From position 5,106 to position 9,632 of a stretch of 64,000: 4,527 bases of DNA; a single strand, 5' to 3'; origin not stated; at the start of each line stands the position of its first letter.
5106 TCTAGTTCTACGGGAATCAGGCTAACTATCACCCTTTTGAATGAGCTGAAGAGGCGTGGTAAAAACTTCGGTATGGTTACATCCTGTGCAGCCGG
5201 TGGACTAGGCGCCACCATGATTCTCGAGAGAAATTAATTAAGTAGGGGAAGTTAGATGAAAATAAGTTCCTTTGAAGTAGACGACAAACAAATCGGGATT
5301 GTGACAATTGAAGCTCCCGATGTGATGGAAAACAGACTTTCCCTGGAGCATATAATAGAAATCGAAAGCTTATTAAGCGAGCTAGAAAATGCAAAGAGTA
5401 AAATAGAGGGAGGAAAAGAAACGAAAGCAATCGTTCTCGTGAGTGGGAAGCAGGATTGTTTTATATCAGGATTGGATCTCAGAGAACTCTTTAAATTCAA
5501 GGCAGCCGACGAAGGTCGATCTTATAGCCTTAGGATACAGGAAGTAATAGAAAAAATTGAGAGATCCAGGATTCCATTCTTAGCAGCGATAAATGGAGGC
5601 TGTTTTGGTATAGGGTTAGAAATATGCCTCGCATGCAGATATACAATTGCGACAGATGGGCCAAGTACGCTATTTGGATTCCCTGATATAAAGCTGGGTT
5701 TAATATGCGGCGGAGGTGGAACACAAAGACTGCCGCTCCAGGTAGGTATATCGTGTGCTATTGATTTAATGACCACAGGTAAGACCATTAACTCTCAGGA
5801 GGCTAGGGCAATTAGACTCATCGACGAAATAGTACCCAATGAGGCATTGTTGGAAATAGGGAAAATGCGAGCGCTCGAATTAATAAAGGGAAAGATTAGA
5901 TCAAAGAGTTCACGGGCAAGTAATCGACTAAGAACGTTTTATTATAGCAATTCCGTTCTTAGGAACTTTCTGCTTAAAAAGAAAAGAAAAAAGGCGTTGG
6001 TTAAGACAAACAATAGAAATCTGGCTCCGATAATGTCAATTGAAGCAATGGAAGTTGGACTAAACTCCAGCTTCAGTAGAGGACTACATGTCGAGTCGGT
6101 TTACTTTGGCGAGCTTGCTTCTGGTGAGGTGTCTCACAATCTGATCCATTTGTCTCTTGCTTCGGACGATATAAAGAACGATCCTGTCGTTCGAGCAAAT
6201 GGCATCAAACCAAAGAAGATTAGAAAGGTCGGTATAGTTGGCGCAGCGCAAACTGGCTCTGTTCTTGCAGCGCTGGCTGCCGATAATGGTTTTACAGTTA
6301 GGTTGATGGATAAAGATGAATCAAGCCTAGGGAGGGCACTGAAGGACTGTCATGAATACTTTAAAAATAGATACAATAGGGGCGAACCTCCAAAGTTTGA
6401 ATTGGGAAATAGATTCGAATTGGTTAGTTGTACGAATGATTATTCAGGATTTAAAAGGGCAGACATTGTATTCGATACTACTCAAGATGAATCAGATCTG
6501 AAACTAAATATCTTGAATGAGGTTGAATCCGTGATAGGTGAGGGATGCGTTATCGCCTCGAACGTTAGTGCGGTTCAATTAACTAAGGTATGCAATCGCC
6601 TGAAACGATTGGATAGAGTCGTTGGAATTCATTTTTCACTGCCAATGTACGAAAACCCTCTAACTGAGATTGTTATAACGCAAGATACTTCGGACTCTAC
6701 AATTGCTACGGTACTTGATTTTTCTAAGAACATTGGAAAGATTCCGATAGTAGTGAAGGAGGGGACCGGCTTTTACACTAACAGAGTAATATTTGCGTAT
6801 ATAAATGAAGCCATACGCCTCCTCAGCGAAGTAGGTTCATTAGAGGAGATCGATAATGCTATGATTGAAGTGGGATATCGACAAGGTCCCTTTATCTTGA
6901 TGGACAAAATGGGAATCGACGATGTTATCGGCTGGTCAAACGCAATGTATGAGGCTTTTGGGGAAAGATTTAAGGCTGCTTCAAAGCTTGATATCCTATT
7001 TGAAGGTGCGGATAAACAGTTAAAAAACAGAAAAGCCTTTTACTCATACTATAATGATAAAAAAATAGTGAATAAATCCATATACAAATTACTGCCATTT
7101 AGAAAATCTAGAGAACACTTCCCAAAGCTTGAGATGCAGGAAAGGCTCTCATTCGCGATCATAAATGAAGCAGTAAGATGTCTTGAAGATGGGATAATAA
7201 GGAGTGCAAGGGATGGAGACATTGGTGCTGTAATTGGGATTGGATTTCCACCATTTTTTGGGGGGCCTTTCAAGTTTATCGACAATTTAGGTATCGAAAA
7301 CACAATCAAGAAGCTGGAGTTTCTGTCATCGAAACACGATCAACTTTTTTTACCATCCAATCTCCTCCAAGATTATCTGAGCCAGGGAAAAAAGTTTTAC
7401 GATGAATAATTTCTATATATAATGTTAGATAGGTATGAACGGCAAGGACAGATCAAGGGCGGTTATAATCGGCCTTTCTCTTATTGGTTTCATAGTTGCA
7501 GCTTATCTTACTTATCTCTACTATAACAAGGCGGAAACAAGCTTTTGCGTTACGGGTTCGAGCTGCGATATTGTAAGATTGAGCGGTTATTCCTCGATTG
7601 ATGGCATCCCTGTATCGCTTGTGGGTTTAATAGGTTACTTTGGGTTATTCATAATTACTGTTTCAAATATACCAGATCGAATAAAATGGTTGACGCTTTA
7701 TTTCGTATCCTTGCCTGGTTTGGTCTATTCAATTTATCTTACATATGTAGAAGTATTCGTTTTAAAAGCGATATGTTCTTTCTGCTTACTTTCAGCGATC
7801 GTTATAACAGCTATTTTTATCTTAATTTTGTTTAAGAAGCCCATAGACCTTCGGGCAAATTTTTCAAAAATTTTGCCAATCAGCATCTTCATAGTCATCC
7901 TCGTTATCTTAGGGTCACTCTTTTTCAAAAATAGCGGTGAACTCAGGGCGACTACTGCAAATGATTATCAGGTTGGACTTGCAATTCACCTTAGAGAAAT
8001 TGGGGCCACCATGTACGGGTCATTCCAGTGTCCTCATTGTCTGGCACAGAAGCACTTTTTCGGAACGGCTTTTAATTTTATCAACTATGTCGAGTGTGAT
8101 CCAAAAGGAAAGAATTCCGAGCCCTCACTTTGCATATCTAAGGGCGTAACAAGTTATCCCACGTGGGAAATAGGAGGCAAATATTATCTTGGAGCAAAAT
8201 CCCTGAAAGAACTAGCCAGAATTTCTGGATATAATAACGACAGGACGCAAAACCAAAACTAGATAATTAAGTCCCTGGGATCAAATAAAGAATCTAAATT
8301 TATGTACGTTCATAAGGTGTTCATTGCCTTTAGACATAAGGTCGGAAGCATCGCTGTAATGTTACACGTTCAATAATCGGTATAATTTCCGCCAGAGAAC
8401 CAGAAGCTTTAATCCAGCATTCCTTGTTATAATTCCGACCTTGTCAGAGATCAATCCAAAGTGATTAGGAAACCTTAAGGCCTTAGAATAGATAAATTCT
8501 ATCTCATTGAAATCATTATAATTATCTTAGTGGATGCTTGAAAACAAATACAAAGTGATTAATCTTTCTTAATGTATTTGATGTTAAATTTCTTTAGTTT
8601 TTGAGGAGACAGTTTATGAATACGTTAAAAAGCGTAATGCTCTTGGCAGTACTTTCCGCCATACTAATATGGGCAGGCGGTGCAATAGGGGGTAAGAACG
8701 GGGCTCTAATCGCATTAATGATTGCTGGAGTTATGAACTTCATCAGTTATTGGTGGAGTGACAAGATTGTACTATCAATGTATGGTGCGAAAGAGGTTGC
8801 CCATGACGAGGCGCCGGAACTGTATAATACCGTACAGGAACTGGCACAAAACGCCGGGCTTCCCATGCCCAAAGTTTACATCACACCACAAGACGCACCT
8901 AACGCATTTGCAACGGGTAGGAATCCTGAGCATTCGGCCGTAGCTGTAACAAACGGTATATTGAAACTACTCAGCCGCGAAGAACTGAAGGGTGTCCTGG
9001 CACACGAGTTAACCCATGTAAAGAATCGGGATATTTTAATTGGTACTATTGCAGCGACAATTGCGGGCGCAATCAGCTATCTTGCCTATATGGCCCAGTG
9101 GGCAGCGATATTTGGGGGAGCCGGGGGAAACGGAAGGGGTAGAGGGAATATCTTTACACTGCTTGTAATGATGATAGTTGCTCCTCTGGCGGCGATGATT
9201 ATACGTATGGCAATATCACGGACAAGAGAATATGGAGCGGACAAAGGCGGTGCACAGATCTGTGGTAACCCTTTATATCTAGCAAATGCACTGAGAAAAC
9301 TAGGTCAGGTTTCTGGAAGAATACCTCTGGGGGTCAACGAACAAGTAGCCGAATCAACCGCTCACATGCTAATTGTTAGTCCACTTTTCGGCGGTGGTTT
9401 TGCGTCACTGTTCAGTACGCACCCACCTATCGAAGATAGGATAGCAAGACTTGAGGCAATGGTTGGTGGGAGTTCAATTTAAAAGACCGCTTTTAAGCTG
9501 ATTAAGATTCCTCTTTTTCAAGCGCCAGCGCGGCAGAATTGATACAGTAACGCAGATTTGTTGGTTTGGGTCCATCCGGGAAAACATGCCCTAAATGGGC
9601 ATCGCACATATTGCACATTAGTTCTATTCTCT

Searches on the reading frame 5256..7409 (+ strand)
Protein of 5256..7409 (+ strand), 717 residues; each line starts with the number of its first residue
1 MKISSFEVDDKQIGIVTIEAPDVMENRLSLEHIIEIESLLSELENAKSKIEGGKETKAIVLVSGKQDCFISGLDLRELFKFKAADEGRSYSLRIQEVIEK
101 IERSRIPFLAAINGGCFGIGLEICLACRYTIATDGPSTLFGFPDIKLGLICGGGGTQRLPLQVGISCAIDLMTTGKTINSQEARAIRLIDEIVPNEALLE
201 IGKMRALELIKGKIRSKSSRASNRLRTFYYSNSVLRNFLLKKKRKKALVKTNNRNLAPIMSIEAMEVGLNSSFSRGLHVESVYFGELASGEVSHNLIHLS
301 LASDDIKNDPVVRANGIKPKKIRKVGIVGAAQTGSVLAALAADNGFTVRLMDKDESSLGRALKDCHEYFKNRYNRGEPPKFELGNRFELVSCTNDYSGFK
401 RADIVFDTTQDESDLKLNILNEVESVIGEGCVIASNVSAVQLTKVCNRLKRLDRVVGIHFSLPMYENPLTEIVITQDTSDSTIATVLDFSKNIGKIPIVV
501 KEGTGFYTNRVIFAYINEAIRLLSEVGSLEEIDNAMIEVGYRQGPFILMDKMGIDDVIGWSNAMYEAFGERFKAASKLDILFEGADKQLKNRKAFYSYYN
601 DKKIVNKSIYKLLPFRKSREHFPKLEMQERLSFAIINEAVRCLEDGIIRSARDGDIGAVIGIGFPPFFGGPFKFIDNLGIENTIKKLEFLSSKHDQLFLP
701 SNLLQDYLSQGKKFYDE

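Call 93: search_protein_families(library=pfam, max_evalue=0.00001, proteins=[window:5256-7409:+])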
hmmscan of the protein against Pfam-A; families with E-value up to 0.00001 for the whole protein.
window:5256-7409:+ (717 aa): 4 families
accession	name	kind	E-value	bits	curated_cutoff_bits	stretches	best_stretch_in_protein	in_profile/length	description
PF02737.24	3HCDH_N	-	2.3e-36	125.8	22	1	324-502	1-179/180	3-hydroxyacyl-CoA dehydrogenase, NAD binding domain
PF00378.25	ECH_1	-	1.4e-29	103.7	27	1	38-211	23-192/251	Enoyl-CoA hydratase/isomerase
PF00725.27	3HCDH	-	2.5e-22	79.6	22.1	1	505-598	1-97/97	3-hydroxyacyl-CoA dehydrogenase, C-terminal domain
PF16113.10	ECH_2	-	4.7e-15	56.4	27.2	1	15-202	3-181/335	Enoyl-CoA hydratase/isomerase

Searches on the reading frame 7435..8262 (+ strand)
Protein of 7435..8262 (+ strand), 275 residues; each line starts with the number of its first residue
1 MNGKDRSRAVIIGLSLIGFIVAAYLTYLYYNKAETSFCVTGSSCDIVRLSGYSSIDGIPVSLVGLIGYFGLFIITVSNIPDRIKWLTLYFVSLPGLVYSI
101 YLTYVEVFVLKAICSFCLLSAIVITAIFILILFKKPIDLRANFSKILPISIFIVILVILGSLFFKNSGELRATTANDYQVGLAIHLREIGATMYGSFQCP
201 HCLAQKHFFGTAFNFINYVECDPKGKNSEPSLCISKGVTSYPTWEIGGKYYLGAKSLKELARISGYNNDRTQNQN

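Call 93: search_protein_families(library=pfam, max_evalue=0.00001, proteins=[window:7435-8262:+])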
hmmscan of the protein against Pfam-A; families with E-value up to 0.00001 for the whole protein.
window:7435-8262:+ (275 aa): 1 family
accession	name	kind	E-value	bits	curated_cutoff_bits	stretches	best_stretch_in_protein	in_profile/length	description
PF07884.19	VKOR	-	8.7e-26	91.1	27.5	1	10-131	2-133/134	Vitamin K epoxide reductase family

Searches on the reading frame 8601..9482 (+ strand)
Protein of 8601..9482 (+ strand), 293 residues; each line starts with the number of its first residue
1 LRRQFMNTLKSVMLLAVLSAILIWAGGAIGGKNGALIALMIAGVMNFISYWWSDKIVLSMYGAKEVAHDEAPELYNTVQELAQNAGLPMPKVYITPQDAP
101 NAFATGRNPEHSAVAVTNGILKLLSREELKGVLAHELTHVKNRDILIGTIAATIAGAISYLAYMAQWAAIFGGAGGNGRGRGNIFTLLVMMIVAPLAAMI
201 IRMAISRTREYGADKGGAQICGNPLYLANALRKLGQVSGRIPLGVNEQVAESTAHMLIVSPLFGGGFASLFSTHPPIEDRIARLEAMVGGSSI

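Call 93: search_protein_families(library=pfam, max_evalue=0.00001, proteins=[window:8601-9482:+])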
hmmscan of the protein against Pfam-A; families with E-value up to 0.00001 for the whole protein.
window:8601-9482:+ (293 aa): 1 family
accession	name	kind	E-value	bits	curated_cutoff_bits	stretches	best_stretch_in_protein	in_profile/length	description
PF01435.24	Peptidase_M48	-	1.4e-37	129.8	20.3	1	70-287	3-185/186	Peptidase family M48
